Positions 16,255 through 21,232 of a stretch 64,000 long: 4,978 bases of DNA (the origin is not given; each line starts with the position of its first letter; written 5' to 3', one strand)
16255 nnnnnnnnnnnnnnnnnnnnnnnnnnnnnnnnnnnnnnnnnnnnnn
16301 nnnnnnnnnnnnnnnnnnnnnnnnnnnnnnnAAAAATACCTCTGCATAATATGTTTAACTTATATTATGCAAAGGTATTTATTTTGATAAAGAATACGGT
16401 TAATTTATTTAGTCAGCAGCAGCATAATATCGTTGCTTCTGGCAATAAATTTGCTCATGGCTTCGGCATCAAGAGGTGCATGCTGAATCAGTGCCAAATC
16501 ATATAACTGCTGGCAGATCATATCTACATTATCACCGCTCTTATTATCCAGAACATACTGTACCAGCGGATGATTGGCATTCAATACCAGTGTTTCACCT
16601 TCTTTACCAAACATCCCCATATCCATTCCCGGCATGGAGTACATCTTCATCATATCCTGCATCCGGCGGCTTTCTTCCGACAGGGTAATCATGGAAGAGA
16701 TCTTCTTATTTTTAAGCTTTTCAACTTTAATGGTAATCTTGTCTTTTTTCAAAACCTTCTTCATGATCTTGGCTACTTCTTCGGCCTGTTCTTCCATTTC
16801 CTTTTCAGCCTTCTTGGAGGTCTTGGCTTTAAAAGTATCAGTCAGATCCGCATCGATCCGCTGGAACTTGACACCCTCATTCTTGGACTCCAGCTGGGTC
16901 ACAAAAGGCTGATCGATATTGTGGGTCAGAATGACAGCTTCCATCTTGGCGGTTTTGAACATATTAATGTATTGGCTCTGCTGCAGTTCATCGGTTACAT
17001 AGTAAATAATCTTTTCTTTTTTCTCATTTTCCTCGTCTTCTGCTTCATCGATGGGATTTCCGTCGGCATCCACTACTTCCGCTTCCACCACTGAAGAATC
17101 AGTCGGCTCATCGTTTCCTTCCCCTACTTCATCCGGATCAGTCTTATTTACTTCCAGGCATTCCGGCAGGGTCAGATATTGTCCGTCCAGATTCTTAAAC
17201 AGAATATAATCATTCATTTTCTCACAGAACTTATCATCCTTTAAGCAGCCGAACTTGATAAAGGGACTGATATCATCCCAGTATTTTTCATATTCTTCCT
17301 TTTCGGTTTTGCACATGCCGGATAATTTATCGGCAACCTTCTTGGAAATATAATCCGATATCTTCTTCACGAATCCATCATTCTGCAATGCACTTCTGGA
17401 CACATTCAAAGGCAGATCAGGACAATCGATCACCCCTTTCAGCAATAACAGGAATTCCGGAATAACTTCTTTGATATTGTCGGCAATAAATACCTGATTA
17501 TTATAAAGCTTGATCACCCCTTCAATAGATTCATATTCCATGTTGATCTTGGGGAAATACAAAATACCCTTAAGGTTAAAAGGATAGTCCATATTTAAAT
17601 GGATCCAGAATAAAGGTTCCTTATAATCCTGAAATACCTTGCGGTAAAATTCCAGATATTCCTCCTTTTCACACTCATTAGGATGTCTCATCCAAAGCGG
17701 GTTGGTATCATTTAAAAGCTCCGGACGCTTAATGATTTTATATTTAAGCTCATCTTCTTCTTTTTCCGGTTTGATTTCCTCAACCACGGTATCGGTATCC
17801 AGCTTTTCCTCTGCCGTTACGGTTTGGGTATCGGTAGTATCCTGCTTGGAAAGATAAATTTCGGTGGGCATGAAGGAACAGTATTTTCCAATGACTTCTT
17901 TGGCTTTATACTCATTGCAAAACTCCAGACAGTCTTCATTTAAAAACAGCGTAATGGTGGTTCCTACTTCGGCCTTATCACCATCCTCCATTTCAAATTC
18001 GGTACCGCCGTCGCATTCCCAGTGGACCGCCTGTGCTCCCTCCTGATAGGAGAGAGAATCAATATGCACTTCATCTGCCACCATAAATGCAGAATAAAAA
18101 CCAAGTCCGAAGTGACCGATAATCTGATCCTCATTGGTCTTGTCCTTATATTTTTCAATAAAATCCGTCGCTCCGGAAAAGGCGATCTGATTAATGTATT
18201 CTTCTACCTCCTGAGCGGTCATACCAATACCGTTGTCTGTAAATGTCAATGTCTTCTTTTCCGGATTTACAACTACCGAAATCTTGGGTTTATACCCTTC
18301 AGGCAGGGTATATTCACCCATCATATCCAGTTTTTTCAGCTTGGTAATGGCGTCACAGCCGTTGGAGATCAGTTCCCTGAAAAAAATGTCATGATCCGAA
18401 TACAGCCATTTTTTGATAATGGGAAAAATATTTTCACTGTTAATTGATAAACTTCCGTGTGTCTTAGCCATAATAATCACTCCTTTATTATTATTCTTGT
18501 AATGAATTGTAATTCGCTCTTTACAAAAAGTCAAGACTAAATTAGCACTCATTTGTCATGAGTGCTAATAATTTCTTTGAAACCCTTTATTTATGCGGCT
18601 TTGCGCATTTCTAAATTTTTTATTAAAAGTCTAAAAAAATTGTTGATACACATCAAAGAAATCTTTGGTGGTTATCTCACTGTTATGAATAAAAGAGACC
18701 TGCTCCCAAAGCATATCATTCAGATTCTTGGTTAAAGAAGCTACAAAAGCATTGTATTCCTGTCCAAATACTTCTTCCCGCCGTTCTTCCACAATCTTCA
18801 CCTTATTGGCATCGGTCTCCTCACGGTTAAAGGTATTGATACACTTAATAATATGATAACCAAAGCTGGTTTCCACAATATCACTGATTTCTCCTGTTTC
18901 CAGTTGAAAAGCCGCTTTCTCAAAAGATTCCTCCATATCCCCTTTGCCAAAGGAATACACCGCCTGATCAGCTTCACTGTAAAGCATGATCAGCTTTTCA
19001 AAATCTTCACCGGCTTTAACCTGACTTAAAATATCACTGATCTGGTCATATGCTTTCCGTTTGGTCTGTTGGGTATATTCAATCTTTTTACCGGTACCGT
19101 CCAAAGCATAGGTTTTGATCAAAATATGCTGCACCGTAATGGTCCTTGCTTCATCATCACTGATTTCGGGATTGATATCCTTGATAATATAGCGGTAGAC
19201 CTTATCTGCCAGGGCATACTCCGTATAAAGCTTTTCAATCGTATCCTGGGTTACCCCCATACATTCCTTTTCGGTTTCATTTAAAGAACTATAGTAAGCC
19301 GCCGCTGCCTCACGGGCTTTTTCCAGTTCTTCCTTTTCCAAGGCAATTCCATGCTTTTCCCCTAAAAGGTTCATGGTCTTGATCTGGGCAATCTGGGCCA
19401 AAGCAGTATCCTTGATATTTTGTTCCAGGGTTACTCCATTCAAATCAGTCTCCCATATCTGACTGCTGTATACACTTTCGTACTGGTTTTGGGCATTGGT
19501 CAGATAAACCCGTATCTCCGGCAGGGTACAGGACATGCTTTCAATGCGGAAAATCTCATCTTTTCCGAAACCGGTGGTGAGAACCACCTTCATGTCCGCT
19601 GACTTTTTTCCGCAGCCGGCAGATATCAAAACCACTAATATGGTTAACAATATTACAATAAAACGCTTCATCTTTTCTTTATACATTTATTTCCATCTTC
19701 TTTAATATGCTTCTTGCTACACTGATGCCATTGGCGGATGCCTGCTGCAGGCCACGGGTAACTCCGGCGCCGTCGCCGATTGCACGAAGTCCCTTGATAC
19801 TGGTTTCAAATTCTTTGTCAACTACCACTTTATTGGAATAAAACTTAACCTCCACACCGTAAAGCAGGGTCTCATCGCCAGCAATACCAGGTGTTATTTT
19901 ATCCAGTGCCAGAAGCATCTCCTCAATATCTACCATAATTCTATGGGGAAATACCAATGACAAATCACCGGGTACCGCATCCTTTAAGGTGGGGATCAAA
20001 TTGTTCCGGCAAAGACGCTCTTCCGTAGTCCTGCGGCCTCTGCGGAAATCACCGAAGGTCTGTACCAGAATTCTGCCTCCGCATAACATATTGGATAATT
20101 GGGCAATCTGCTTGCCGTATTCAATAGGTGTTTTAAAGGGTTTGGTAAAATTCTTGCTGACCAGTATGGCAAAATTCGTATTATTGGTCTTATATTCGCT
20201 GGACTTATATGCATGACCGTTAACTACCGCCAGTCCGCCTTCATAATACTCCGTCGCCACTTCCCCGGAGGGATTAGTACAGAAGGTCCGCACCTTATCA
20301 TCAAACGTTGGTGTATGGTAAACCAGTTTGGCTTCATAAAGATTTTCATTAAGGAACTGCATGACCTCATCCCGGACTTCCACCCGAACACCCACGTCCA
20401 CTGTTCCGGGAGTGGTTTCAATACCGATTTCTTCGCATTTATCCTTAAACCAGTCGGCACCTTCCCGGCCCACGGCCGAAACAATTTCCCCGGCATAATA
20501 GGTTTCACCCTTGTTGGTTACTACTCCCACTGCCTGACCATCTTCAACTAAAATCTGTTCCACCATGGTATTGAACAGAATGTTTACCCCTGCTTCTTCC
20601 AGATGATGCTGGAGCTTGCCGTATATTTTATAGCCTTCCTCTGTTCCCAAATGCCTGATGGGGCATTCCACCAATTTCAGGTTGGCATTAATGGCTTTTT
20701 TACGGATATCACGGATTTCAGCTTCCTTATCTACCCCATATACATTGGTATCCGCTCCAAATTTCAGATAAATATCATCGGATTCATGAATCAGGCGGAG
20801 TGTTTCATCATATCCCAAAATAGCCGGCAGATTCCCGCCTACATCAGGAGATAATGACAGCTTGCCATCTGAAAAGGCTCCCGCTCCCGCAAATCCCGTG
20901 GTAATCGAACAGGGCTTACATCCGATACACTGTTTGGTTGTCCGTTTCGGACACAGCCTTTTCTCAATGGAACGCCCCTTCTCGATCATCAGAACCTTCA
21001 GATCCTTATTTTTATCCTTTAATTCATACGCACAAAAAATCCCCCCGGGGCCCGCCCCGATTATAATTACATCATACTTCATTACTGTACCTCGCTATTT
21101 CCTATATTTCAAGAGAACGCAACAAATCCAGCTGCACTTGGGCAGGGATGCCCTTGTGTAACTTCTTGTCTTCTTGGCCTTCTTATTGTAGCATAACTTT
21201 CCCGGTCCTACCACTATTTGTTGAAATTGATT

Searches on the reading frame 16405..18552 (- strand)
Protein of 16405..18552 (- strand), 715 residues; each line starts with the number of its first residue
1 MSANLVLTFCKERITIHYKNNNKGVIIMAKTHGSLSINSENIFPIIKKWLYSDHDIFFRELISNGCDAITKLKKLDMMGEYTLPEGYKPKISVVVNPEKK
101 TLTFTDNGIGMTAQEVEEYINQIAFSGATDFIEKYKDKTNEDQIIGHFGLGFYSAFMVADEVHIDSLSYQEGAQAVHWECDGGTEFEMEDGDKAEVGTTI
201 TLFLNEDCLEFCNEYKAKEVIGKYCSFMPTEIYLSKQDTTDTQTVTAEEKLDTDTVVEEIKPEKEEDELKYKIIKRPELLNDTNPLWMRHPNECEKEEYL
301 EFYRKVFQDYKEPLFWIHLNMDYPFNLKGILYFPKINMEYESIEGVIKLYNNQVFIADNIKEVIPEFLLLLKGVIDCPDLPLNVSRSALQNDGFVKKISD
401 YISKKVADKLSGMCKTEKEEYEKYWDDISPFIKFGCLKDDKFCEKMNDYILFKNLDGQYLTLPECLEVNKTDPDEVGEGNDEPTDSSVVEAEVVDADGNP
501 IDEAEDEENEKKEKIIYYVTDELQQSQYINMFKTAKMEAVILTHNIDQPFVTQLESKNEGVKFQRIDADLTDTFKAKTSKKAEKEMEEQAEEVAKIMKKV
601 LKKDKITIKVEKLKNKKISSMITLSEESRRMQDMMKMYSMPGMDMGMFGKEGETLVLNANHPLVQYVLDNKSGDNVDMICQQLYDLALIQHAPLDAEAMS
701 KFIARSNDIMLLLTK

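Call 32: search_protein_families(library=pfam, proteins=[window:16405-18552:-], max_evalue=0.00001)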
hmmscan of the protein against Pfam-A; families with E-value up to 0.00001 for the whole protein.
window:16405-18552:- (715 aa): 2 families
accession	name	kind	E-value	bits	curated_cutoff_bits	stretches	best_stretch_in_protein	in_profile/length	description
PF00183.23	HSP90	-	5.8e-64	217.3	24.4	2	210-462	1-271/518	Hsp90 protein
PF13589.12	HATPase_c_3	-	4.3e-08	33.7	25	1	60-170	9-95/137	Histidine kinase-, DNA gyrase B-, and HSP90-like ATPase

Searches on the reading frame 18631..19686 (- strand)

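Call 32: search_protein_families(library=pfam, proteins=[window:18631-19686:-], max_evalue=0.00001)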
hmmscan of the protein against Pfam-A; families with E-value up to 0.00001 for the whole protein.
window:18631-19686:- (351 aa): 3 families
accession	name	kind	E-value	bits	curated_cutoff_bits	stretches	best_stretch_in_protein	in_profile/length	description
PF13616.12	Rotamase_3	-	3.8e-18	66.6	22.5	1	180-284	13-114/116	PPIC-type PPIASE domain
PF00639.27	Rotamase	-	5.1e-17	63.1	21.7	1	187-283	1-96/97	PPIC-type PPIASE domain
PF13145.12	Rotamase_2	-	7.2e-06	27.3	27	1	199-284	22-107/121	PPIC-type PPIASE domain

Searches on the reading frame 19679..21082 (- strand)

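Call 32: search_protein_families(library=pfam, proteins=[window:19679-21082:-], max_evalue=0.00001)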
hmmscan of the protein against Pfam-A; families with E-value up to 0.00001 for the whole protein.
window:19679-21082:- (467 aa): 9 families
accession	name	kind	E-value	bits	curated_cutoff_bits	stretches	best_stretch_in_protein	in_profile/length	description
PF07992.20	Pyr_redox_2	-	4.2e-18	66.2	26.1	1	135-226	168-255/291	Pyridine nucleotide-disulphide oxidoreductase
PF21688.3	FAD-depend_C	-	1.5e-11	45.4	27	1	230-412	4-195/197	FAD-dependent protein, C-terminal domain-like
PF00890.30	FAD_binding_2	-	5.8e-10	39.4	20.4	0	4-38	1-33/414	FAD binding domain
PF03486.20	HI0933_like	-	6.9e-10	39.2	50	0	4-43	2-39/244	HI0933-like protein Rossmann domain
PF01266.30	DAO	-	1.5e-09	38.3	27.9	0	4-38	1-33/353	FAD dependent oxidoreductase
PF01946.23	Thi4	-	2.4e-08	33.9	26.2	0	2-36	17-50/235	Thi4 family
PF01134.28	GIDA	-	8.1e-08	32.1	22.1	0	158-221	102-167/391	Glucose inhibited division protein A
PF13738.12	Pyr_redox_3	-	1.1e-07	31.9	30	0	6-38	1-32/305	Pyridine nucleotide-disulphide oxidoreductase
PF00070.33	Pyr_redox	-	1.5e-06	29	22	0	153-190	42-80/82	Pyridine nucleotide-disulphide oxidoreductase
